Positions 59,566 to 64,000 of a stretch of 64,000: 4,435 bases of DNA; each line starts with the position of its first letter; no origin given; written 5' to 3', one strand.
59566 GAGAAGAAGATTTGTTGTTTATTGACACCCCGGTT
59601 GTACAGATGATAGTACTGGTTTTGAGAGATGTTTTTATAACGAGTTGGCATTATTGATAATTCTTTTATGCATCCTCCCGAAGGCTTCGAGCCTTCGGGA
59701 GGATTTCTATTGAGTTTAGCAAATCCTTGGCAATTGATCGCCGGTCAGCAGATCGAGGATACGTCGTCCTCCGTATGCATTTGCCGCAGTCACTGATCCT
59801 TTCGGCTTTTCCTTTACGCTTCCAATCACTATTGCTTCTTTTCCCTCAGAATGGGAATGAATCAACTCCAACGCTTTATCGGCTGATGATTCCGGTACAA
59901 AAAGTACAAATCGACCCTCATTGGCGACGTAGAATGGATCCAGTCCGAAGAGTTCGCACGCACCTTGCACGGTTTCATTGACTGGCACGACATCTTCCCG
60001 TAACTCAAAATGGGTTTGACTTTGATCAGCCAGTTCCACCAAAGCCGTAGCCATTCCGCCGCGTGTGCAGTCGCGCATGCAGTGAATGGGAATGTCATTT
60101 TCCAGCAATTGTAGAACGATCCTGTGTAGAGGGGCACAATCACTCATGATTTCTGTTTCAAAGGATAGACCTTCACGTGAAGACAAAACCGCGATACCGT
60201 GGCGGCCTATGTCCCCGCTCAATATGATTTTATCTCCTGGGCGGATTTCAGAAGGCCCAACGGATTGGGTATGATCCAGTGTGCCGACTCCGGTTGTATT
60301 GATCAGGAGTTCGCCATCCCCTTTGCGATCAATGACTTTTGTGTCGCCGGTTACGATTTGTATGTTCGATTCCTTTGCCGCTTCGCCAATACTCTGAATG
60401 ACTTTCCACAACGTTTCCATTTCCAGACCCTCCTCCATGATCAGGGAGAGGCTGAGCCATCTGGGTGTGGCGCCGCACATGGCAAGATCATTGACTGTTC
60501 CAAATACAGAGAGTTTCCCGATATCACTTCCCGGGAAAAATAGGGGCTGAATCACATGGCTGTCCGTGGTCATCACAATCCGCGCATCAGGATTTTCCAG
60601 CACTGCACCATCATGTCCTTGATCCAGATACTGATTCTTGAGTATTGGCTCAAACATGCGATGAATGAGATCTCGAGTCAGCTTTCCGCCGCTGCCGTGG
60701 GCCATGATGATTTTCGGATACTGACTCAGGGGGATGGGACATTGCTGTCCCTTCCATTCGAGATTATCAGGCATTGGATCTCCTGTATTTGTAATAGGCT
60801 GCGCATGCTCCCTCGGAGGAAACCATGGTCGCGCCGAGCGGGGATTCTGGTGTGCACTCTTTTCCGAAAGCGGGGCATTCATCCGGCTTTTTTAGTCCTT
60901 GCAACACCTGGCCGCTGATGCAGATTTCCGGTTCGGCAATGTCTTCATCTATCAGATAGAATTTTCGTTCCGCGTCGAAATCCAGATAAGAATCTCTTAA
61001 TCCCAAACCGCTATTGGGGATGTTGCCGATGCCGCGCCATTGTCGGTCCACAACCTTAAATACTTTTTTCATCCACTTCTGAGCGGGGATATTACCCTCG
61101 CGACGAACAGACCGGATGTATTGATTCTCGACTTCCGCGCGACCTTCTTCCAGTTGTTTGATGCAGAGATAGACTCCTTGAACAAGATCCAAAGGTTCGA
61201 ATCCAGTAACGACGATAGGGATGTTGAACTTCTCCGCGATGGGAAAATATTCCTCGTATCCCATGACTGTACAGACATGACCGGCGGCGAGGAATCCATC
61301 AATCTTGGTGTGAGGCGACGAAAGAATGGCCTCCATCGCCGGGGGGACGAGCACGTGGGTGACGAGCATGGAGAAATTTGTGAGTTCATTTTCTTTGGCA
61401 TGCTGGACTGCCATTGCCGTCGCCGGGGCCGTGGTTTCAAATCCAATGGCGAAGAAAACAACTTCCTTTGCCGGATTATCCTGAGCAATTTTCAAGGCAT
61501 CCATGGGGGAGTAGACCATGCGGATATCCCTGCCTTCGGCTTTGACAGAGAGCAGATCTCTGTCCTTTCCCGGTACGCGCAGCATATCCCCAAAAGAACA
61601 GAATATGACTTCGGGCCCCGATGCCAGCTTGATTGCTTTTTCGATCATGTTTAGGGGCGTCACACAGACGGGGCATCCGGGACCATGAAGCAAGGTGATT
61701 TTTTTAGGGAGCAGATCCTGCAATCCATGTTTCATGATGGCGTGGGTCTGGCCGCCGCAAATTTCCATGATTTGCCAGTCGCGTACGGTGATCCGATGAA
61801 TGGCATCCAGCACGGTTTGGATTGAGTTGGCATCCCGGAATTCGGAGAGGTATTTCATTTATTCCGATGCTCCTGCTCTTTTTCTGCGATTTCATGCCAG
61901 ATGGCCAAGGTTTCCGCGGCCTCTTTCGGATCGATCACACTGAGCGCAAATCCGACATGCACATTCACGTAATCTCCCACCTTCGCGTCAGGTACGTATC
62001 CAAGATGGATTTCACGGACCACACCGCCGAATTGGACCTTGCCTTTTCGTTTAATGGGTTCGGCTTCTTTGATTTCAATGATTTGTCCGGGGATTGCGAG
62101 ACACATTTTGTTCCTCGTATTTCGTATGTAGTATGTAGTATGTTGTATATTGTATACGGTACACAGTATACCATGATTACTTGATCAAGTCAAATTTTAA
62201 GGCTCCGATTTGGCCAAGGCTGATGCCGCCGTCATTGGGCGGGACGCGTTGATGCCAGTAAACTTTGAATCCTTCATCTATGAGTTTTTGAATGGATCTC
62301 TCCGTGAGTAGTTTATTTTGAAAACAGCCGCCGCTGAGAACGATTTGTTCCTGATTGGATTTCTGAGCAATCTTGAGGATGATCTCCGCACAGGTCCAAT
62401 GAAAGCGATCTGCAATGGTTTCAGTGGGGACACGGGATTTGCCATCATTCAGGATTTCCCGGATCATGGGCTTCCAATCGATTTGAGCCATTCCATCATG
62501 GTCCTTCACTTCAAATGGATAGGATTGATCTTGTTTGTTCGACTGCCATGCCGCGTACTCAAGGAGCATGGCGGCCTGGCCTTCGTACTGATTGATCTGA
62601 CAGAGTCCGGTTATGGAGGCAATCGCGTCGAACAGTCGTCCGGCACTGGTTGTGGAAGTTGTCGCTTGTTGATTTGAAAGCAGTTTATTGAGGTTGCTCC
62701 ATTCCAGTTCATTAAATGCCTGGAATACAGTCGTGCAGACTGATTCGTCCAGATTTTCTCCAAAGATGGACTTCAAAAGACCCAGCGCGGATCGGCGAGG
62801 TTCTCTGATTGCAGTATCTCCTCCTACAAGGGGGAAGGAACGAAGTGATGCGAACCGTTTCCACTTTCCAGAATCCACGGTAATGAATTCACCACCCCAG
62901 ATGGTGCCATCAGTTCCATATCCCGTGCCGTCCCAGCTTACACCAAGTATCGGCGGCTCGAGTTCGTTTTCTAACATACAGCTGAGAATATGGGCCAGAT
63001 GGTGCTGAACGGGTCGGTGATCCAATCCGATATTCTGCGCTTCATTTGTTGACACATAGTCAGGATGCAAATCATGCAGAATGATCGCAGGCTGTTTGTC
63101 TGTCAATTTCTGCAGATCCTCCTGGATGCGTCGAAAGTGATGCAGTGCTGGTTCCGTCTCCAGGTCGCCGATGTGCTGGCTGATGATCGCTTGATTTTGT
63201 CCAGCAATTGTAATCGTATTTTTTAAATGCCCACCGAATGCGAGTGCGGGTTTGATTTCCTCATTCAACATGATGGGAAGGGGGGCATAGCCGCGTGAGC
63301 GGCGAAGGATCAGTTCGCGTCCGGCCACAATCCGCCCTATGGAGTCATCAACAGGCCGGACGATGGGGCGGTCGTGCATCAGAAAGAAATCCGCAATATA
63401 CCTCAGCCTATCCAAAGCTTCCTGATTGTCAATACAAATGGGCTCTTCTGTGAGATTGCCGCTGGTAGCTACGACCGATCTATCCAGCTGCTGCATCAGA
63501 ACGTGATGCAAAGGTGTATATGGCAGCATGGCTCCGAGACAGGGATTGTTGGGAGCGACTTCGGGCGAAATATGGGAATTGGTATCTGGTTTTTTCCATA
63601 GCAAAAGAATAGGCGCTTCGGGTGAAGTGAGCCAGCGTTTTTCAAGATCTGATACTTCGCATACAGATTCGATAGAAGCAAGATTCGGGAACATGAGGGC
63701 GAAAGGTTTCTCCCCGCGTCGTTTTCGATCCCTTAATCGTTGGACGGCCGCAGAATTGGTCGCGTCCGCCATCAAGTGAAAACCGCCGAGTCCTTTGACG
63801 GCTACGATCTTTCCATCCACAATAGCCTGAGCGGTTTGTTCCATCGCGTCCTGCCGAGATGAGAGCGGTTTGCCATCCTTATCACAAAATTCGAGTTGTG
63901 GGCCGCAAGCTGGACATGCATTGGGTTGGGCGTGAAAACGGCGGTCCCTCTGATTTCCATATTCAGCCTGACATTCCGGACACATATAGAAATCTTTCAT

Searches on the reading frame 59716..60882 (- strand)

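Call 42: search_protein_families(library=pfam, proteins=[window:59716-60882:-], max_evalue=0.00001)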
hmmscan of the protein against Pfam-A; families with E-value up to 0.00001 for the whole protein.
window:59716-60882:- (388 aa): 2 families
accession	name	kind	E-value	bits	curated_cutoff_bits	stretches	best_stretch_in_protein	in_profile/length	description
PF02769.27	AIRS_C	-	1.7e-29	103.4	23.1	1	214-365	1-154/156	AIR synthase related protein, C-terminal domain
PF00586.29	AIRS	-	7.2e-25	88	24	1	89-201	1-111/112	AIR synthase related protein, N-terminal domain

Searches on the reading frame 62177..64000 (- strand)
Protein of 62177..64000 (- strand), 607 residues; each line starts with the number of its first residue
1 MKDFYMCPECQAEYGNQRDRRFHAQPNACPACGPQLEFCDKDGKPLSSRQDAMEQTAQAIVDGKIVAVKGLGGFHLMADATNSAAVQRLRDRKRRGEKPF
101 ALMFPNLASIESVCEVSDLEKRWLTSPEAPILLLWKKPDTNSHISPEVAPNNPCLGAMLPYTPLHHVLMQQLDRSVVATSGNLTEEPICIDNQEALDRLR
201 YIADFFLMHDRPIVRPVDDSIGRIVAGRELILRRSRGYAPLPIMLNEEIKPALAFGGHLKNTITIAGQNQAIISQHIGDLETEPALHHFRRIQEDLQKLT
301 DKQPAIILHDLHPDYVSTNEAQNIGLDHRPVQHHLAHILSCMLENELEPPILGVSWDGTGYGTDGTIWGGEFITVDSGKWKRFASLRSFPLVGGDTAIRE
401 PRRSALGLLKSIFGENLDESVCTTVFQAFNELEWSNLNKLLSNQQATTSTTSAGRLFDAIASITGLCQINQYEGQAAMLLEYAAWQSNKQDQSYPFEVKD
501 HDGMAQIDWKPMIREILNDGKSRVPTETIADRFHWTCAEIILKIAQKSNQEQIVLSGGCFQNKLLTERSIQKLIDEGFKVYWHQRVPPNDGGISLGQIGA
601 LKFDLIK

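Call 57: search_protein_families(library=pfam, proteins=[window:62177-64000:-], max_evalue=0.00001)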
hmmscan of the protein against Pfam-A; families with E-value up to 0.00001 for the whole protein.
window:62177-64000:- (607 aa): 4 families
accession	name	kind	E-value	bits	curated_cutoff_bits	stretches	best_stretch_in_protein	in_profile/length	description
PF22521.2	HypF_C_2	-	5.2e-81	272.4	27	1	353-597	1-241/241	Carbamoyltransferase, Kae1-like Domain, second subdomain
PF01300.24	Sua5_yciO_yrdC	-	1.7e-43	148.6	25.1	1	59-235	2-178/178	Telomere recombination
PF17788.7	HypF_C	-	2.1e-30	105.8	23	1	250-344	4-99/99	HypF Kae1-like domain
PF07503.17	zf-HYPF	-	1.4e-14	54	23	1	6-38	1-33/34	HypF finger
